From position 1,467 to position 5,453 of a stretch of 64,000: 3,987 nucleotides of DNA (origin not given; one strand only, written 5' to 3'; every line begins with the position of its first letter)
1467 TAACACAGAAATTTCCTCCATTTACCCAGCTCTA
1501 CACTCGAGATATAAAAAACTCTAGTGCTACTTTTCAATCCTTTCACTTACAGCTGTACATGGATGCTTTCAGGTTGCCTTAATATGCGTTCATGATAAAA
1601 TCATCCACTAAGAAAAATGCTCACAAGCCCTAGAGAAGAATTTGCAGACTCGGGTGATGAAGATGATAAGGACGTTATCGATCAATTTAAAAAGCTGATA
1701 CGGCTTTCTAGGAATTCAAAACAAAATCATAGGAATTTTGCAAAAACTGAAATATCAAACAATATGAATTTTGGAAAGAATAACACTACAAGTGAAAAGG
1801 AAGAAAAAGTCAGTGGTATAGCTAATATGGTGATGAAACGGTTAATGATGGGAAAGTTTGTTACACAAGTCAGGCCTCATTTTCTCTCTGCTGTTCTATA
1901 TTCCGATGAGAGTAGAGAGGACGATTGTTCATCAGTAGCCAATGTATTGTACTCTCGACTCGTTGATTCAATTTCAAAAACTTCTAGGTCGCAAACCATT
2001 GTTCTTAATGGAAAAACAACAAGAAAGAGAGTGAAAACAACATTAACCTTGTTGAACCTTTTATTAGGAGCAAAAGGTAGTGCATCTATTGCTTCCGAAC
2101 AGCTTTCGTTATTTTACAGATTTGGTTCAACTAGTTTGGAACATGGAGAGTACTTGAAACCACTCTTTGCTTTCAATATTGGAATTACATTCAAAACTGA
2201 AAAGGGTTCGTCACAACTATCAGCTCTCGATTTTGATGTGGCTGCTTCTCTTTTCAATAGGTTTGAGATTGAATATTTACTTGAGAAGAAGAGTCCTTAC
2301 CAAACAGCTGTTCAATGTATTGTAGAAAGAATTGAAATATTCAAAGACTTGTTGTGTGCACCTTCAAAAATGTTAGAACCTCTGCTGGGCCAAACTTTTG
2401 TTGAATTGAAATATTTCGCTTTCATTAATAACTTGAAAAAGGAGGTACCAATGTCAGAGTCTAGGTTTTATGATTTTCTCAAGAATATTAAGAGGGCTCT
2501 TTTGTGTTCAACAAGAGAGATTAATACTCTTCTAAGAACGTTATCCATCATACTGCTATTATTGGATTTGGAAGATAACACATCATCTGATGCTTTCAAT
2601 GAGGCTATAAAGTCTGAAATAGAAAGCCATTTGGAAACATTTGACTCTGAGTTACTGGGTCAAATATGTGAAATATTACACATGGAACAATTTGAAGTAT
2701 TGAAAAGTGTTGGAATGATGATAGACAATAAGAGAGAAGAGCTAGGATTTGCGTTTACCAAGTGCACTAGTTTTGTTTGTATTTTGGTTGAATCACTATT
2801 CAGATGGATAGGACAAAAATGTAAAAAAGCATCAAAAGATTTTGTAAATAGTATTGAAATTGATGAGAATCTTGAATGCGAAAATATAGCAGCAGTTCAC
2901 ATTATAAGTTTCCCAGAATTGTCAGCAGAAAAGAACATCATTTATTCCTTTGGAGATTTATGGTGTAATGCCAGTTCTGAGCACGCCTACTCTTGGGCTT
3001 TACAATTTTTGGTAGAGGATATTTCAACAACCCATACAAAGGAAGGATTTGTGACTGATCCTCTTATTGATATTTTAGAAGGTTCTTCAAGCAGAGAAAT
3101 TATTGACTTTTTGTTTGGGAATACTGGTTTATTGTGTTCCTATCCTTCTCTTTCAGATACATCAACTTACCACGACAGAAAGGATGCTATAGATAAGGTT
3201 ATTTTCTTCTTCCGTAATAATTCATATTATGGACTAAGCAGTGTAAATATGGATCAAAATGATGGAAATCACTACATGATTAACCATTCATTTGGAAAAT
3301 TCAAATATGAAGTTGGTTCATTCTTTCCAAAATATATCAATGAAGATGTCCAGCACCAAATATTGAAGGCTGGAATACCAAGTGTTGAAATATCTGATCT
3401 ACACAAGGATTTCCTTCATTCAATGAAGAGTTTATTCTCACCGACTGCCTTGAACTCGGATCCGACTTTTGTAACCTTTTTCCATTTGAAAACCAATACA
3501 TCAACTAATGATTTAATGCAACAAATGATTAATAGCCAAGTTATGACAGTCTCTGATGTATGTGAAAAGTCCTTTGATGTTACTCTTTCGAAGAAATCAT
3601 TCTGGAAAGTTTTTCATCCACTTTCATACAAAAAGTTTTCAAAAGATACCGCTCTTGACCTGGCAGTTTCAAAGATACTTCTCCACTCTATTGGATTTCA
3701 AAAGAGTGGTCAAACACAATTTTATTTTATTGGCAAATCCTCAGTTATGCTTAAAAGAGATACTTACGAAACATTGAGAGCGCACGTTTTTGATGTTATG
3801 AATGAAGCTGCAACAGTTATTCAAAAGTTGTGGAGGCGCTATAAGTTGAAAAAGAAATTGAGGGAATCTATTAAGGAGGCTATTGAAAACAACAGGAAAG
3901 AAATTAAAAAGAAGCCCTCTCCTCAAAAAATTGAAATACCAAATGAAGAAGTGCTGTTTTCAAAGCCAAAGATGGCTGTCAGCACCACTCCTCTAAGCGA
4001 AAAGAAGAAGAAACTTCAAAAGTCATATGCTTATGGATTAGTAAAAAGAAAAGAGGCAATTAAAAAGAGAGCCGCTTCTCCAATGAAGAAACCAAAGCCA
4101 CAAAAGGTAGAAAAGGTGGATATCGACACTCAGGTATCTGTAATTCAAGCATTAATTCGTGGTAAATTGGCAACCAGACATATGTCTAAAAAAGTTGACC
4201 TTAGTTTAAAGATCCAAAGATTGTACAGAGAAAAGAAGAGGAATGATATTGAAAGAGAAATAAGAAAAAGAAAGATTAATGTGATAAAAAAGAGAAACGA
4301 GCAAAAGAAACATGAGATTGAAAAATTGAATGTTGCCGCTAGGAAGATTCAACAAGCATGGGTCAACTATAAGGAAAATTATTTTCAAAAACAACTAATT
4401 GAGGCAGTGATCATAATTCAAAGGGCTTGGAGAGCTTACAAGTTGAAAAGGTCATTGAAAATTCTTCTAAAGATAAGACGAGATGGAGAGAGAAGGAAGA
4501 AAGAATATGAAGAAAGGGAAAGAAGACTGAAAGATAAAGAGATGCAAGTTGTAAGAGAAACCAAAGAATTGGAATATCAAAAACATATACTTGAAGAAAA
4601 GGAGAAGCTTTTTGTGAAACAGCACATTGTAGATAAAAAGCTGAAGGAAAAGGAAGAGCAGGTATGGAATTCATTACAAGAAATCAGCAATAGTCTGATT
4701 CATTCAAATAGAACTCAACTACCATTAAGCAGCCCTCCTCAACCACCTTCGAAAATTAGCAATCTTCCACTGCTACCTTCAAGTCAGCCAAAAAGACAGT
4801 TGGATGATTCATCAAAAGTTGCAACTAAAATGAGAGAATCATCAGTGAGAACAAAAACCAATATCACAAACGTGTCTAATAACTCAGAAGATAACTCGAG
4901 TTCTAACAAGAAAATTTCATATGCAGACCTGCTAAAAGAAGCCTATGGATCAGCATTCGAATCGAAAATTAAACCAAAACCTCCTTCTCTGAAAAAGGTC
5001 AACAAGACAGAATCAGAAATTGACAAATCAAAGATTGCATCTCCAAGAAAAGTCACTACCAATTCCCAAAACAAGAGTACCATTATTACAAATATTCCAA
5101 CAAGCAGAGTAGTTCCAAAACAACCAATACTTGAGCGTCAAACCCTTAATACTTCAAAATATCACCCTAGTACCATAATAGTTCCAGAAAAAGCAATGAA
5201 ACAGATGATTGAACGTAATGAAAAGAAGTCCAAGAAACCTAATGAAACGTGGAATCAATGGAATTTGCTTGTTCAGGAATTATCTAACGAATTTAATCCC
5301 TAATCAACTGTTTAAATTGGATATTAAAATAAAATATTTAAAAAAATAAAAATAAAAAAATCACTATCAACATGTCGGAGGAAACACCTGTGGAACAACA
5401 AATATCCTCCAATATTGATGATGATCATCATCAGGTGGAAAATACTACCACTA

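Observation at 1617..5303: Myosin-like gene whose ATPase signature motifs are all degenerate, a candidate pseudomyosin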

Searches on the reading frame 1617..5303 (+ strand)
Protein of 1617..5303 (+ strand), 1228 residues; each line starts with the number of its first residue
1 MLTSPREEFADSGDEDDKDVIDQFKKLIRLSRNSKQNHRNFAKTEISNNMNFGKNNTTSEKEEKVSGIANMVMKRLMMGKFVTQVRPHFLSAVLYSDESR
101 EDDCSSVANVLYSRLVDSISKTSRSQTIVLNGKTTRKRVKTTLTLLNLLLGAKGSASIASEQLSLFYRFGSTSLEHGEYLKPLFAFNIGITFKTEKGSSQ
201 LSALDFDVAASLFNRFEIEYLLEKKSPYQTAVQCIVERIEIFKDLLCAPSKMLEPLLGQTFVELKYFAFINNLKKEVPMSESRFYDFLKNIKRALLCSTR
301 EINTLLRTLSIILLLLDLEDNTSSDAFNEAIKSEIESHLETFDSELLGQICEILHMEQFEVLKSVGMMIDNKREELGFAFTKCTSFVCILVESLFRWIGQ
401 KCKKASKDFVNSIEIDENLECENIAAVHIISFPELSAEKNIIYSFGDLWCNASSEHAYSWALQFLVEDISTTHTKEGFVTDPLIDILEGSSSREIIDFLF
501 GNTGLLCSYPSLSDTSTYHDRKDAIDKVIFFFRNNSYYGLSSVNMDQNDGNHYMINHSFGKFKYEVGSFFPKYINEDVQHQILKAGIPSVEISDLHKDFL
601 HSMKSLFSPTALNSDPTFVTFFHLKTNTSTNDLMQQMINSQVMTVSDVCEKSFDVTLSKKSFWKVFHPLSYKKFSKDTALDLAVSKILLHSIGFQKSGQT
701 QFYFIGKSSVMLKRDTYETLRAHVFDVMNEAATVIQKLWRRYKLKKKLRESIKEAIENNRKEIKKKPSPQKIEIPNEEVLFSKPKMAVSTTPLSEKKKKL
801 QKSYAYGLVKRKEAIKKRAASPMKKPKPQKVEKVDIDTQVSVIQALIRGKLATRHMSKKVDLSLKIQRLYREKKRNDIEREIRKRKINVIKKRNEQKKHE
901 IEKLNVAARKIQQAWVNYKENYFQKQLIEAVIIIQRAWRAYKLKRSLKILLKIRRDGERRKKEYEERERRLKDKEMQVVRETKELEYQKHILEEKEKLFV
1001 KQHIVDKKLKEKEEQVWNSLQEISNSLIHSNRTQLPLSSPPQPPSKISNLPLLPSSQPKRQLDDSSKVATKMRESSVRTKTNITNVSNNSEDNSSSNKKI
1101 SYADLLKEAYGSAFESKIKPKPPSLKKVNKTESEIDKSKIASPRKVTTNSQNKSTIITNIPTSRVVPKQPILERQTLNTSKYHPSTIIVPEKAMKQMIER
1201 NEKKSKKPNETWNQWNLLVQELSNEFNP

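Call 3: search_protein_families(library=pfam, proteins=[window:1617-5303:+], max_evalue=10)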
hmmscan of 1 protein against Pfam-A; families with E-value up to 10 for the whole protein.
window:1617-5303:+ (1228 aa): 3 families
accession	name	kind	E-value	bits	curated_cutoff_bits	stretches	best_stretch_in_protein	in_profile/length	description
PF00612.33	IQ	-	6.8e-07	29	20.3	3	730-749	2-21/21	IQ calmodulin-binding motif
PF24609.1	IQ_SCN5A_C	-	8.7e-06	25.7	27.7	2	932-948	13-29/35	SCN5A-like, C-terminal IQ motif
PF14086.11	DUF4266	-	3.6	9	27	1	969-996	7-34/50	Domain of unknown function (DUF4266)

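Call 4: search_solved_structures(query=window:1617-5300:+, max_evalue=10, show_alignments=3)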
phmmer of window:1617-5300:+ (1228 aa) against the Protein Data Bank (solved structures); distinct sequences matched with E-value up to 10: 1.
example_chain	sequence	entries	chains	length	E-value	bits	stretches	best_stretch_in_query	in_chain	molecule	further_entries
8fmt_B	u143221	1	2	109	1.6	9.7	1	980-1023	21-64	Troponin T, cardiac muscle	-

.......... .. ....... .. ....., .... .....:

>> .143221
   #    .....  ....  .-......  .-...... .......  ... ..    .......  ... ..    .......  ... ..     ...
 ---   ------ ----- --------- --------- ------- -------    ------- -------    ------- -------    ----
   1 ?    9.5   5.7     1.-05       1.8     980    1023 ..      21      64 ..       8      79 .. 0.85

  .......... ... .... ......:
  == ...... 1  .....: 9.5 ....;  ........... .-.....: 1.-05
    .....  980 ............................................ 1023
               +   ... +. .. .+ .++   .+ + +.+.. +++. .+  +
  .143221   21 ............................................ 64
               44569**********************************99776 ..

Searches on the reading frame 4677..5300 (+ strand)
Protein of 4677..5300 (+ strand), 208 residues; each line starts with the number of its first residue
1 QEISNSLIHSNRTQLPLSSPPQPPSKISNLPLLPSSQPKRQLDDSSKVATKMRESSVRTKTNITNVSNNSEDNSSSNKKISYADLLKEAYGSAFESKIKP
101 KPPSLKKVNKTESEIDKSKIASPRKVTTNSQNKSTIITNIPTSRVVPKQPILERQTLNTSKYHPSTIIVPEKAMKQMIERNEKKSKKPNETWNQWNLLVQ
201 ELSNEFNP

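Call 55: search_protein_families(library=pfam, proteins=[window:4677-5300:+], max_evalue=0.01)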
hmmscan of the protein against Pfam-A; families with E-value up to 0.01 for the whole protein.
window:4677-5300:+ (208 aa): 0 families
